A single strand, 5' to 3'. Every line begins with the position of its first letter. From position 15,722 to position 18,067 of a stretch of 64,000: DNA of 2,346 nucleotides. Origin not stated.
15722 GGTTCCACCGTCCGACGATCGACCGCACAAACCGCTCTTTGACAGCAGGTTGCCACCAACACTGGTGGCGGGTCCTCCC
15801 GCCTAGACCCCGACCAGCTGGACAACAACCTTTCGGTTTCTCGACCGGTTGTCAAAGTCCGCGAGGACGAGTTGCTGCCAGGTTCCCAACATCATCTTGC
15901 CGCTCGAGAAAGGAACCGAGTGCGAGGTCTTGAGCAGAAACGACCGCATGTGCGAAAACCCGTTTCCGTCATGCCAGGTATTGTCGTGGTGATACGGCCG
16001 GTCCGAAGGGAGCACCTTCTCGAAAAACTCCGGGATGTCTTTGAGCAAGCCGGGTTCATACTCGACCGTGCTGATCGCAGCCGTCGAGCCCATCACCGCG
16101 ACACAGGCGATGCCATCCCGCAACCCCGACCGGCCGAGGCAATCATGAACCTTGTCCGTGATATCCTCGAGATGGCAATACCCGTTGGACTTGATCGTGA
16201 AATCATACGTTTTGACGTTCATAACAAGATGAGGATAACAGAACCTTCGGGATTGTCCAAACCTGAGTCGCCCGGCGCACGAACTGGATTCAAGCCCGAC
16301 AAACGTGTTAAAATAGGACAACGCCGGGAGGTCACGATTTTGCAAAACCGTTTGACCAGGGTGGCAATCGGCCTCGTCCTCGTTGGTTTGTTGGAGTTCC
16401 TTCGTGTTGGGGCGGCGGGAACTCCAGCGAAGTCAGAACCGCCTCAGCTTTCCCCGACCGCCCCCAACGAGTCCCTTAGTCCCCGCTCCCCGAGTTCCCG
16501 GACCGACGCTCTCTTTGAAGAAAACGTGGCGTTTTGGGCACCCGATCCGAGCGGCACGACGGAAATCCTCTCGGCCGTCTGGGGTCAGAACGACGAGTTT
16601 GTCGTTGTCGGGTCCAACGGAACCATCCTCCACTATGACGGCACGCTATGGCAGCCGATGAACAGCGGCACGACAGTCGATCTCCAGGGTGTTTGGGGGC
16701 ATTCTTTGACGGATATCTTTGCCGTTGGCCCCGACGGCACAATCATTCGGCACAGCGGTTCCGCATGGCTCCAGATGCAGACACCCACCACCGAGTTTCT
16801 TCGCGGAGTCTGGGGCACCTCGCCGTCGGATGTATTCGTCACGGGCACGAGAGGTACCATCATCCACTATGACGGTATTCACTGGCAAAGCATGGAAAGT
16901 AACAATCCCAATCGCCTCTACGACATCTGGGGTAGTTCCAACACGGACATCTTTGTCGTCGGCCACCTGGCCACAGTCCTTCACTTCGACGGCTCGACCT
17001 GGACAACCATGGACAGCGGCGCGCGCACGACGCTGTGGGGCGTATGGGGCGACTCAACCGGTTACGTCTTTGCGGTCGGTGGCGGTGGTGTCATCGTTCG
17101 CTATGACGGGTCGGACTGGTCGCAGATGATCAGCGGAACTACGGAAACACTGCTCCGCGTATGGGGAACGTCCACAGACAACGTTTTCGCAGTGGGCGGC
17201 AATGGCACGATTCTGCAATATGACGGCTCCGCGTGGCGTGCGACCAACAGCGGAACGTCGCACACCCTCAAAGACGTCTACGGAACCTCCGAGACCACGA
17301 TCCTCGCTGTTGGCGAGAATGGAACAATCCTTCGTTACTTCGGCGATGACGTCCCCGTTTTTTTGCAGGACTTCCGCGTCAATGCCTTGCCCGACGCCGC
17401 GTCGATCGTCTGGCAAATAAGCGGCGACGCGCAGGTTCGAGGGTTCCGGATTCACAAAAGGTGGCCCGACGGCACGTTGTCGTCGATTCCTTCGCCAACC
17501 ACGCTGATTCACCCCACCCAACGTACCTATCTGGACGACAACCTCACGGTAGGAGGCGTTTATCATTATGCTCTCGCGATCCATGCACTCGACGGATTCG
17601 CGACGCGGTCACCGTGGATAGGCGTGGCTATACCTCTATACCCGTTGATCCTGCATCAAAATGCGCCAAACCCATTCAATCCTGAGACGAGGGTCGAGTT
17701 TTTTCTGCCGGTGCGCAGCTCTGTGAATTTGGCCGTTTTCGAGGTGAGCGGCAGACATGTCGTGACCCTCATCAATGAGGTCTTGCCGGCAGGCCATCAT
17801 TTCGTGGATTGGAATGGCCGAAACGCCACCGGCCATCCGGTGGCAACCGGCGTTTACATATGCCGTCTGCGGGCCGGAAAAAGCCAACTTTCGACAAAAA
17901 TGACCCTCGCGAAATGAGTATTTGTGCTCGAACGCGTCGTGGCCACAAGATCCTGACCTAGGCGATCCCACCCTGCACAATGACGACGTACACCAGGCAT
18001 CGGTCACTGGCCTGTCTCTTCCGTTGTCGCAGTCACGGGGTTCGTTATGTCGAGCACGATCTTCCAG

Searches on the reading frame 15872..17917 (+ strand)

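Call 5: search_protein_families(library=pfam, proteins=[window:15872-17917:+], max_evalue=0.001)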
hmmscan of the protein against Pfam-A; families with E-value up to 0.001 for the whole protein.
window:15872-17917:+ (681 aa): 1 family
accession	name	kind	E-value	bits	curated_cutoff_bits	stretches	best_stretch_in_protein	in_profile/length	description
PF13860.13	FlgD_ig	-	6.6e-05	23.2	27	1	616-667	23-74/79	FlgD Ig-like domain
